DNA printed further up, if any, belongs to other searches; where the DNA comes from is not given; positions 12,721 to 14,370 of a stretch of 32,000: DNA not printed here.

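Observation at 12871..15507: NirK with three modules: about 450-aa polytopic membrane domain + cupredoxin + two-domain Cu nitrite reductase core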

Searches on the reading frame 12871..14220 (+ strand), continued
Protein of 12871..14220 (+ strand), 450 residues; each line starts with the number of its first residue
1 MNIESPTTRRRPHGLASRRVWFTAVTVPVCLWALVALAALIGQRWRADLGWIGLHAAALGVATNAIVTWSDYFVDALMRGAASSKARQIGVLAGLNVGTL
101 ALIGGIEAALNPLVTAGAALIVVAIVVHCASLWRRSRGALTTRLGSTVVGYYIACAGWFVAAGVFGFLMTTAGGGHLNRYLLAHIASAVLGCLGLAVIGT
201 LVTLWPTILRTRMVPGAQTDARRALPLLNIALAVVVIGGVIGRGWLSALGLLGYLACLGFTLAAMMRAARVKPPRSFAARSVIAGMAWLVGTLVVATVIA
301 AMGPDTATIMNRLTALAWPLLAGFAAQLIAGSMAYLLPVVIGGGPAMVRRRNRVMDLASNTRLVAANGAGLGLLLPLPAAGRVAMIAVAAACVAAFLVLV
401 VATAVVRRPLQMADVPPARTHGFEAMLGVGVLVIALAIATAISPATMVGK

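Call 71: search_protein_families(library=pfam, proteins=[L022:4599-5792:+, L044:4172-4489:+, L044:2693-4102:+, L027:7285-7956:+, L027:8065-9228:+, L014:8092-9060:+, L014:9064-10230:+], max_evalue=1)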
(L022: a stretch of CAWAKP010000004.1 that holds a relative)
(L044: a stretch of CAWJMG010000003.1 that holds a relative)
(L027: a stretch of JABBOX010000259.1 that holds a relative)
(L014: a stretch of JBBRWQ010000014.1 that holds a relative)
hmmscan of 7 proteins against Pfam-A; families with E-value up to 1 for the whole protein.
L022:4599-5792:+ (397 aa): 4 families
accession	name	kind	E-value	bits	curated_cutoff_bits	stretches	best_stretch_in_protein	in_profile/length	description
PF03453.22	MoeA_N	-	9e-32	110.4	30.8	1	20-169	4-160/160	MoeA N-terminal region (domain I and II)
PF00994.29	MoCF_biosynth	-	7.3e-22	78.1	26.6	1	183-316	2-141/144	Probable molybdopterin binding domain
PF03454.20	MoeA_C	-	6e-09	36.4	22.1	1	332-394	3-71/72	MoeA C-terminal region (domain IV)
PF22072.2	FAP42_B3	-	0.095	13.1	27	1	227-303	48-124/156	FAP42 domain B3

L044:4172-4489:+ (105 aa): 1 family
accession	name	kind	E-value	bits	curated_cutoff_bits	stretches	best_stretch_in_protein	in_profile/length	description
PF10006.14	DUF2249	-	5.4e-20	71.4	29.5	1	34-103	1-70/70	Uncharacterized conserved protein (DUF2249)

L044:2693-4102:+ (469 aa): 1 family
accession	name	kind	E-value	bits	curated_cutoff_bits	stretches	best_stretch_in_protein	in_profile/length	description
PF07690.21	MFS_1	-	4.9e-16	59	33.4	2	40-360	3-287/347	Major Facilitator Superfamily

L027:7285-7956:+ (223 aa): 7 families
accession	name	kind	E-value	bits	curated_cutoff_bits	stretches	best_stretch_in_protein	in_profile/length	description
PF08241.18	Methyltransf_11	-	3.1e-08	34.6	21.2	1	49-163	1-95/95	Methyltransferase domain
PF13649.12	Methyltransf_25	-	4.1e-08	34.2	27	1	48-159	1-97/97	Methyltransferase domain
PF08242.18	Methyltransf_12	-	5.1e-08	34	30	1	49-161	1-98/98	Methyltransferase domain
PF13489.12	Methyltransf_23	-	0.00015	22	27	1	40-170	15-123/164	Methyltransferase domain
PF05175.20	MTS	-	0.0052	16.9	23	1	37-91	23-79/170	Methyltransferase small domain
PF06325.19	PrmA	-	0.099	12.5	22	1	32-118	147-235/296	Ribosomal protein L11 methyltransferase (PrmA)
PF03686.19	UPF0146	-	0.17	12.2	26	1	46-94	15-63/129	Uncharacterised protein family (UPF0146)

L027:8065-9228:+ (387 aa): 15 families
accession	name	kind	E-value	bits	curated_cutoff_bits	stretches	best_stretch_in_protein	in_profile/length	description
PF17179.9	Fer4_22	-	1.8e-31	109.3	27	1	279-373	1-95/95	4Fe-4S dicluster domain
PF12838.12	Fer4_7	-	4.5e-07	30.7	27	2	353-372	32-51/52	4Fe-4S dicluster domain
PF13237.11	Fer4_10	-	9.1e-07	29.2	25.5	2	356-378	6-31/53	4Fe-4S dicluster domain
PF13534.11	Fer4_17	-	2e-06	28.7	22.2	2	262-292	28-58/61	4Fe-4S dicluster domain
PF12797.12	Fer4_2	-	4.6e-06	26.7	24.5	2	357-371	8-22/22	4Fe-4S binding domain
PF13183.11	Fer4_8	-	3e-05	24.9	27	2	277-373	2-68/68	4Fe-4S dicluster domain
PF14697.11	Fer4_21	-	0.00022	21.7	35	2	358-371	40-53/59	4Fe-4S dicluster domain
PF25160.1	LdpA_Fe-S-bd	-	0.00033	20.8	27.6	1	356-372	25-41/49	LdpA Fe-S cluster-binding domain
PF13746.11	Fer4_18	-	0.00047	20.8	27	1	337-376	39-78/114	4Fe-4S dicluster domain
PF13187.11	Fer4_9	-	0.0017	18.8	27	2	279-371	1-49/52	4Fe-4S dicluster domain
PF00037.32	Fer4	-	0.016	15.4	21.1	2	278-292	6-20/24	4Fe-4S binding domain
PF13484.11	Fer4_16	-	0.028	15.6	30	1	359-372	2-15/66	4Fe-4S double cluster binding domain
PF12837.12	Fer4_6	-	0.03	14.7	25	1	359-371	9-21/24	4Fe-4S binding domain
PF13370.11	Fer4_13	-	0.061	14.5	24.5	0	278-295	4-21/58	4Fe-4S single cluster domain of Ferredoxin I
PF12798.12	Fer4_3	-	0.08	14.3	27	1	359-371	1-13/15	4Fe-4S binding domain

L014:8092-9060:+ (322 aa): 14 families
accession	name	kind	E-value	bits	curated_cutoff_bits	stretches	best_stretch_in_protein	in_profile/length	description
PF00005.33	ABC_tran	-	1.3e-33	116.9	25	1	31-173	2-136/137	ABC transporter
PF13304.12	AAA_21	-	2.7e-13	51.1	27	2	129-203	221-298/304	AAA domain, putative AbiEii toxin, Type IV TA system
PF13732.12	DrrA1-3_C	-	0.00029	21.9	27.4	1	227-315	1-80/81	ATP-binding protein DrrA1-3-like, C-terminal domain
PF13604.12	AAA_30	-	0.00087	19.5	27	1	44-87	22-58/191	AAA domain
PF13191.12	AAA_16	-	0.0025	18.8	32.6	1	45-183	29-151/167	AAA ATPase domain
PF02702.23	KdpD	-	0.0043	16.9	26.1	1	143-216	62-135/210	Osmosensitive K+ channel His kinase sensor domain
PF13245.12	AAA_19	-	0.013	16.1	25.1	1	40-87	11-53/134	AAA domain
PF00004.35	AAA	-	0.034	15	21.2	1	45-69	3-27/131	ATPase family associated with various cellular activities (AAA)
PF13401.12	AAA_22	-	0.06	14.1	27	1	45-171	10-92/130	AAA domain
PF03266.21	NTPase_1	-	0.11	12.8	23.9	1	45-92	4-48/168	NTPase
PF13555.12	AAA_29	-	0.12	12.6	27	1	31-57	13-39/61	P-loop containing region of AAA domain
PF13476.12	AAA_23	-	0.16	13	27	1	45-64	24-43/201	AAA domain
PF00910.28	RNA_helicase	-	0.19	12.7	21.5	1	45-106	3-62/105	RNA helicase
PF00448.28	SRP54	-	0.22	11.6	22.7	1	45-74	6-35/196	SRP54-type protein, GTPase domain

L014:9064-10230:+ (388 aa): 5 families
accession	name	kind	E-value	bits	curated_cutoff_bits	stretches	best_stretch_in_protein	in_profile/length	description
PF12698.13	ABC2_membrane_3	-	6.4e-31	108.1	31.6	1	21-379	3-346/347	ABC-2 family transporter protein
PF12679.13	ABC2_membrane_2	-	1.3e-18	67.7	27.2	1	6-378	2-274/283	ABC-2 family transporter protein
PF01061.29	ABC2_membrane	-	3e-14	53.5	26.9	1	201-349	54-207/211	ABC-2 type transporter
PF12730.13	ABC2_membrane_4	-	3.3e-08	34.2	27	1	192-293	45-149/179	ABC-2 family transporter protein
PF23778.1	Phage_holin_2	-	0.045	14.4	32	1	241-302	29-90/92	Putative phage holin family 2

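Call 87: search_protein_families(library=ncbifam, proteins=[L010:5769-7004:+, L010:9748-10194:+, L003:5296-5997:+, L003:8132-8596:+, L011:5886-7004:+, L009:5107-6327:+], max_evalue=0.01)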
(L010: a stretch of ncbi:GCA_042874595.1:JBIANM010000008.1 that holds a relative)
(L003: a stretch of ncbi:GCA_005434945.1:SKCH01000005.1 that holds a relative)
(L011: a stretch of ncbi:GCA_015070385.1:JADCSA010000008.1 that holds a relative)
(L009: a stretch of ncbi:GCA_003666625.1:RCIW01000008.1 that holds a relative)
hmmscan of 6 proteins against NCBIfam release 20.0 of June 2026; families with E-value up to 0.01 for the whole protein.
L010:5769-7004:+ (411 aa): 51 families (the best 25 are shown)
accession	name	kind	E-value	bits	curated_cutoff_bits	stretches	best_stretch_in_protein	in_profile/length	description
TIGR04053.2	TIGR04053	equivalog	7.2e-147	489.4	395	1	14-382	2-366/366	TIGR04053 family radical SAM/SPASM domain-containing protein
TIGR04545.1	rSAM_ahbD_hemeb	equivalog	5.9e-93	312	500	2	21-247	1-228/339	heme b synthase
TIGR04055.1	rSAM_NirJ2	equivalog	1.1e-56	192.7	500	2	21-248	1-228/326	putative heme d1 biosynthesis radical SAM protein NirJ2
TIGR04546.1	rSAM_ahbC_deAc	equivalog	1.6e-49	168.8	650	1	18-378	38-383/390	12,18-didecarboxysiroheme deacetylase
TIGR04347.1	pseudo_SAM_Halo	equivalog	3.5e-48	164.8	525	1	13-378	32-383/390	TIGR04347 family pseudo-SAM/SPASM protein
TIGR04051.1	rSAM_NirJ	equivalog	1.4e-44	152.5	515.45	1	21-378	3-346/354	heme d1 biosynthesis radical SAM protein NirJ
TIGR04054.1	rSAM_NirJ1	equivalog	2.8e-43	148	650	1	17-378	34-380/387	putative heme d1 biosynthesis radical SAM protein NirJ1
TIGR03962.1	mycofact_rSAM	equivalog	7.7e-35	120.6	265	2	17-207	9-194/339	mycofactocin radical SAM maturase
TIGR03913.1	rad_SAM_trio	equivalog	7.2e-34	117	591.75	2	19-202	18-196/477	GDL motif peptide-associated radical SAM/SPASM maturase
TIGR02109.1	PQQ_syn_pqqE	equivalog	5.6e-31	107.8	381.35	2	18-190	5-174/358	pyrroloquinoline quinone biosynthesis protein PqqE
TIGR04103.1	rSAM_nif11_3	equivalog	6e-25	87.7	725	1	22-205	7-185/412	nif11-class peptide radical SAM maturase 3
TIGR04303.1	GeoRSP_rSAM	equivalog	1.4e-24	87.3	400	2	18-187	3-166/325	GeoRSP system radical SAM/SPASM protein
TIGR04340.1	rSAM_ACGX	hypoth_equivalog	8.1e-24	84.5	400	2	21-205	4-189/341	radical SAM/SPASM domain protein, ACGX system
NF045574.1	sacti_mat_StsB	exception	9.2e-23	80.8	625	1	24-186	100-257/466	StsB family radical SAM/SPASM domain sactipeptide maturase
TIGR04251.1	SCM_rSAM_ScmF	equivalog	1.3e-22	80.7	400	1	27-208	11-192/353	SynChlorMet cassette radical SAM/SPASM protein ScmF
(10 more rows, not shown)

L010:9748-10194:+ (148 aa): 1 family
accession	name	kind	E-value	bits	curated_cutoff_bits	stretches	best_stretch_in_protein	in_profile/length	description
NF033808.0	copper_CopD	equivalog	1.2e-06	28.4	195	1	10-110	150-247/295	copper homeostasis membrane protein CopD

L003:5296-5997:+ (233 aa): 4 families
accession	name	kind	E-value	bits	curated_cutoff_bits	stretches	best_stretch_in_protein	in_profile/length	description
NF040939.2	trans_reg_lrs14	equivalog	4.8e-06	26.6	90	1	24-90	21-87/103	Lrs14 family HTH-type transcriptional regulator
NF053606.1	Sta1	subfamily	3.9e-05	23.7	80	1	30-91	26-86/100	Sta1 family transcriptional regulator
NF033788.1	HTH_metalloreg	subfamily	0.0013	18.5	55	1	34-73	21-59/77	metalloregulator ArsR/SmtB family transcription factor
TIGR02702.1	SufR_cyano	equivalog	0.0019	17.9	178.8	1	41-133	17-111/208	iron-sulfur cluster biosynthesis transcriptional regulator SufR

L003:8132-8596:+ (154 aa): 0 families

L011:5886-7004:+ (372 aa): 0 families

L009:5107-6327:+ (406 aa): 0 families
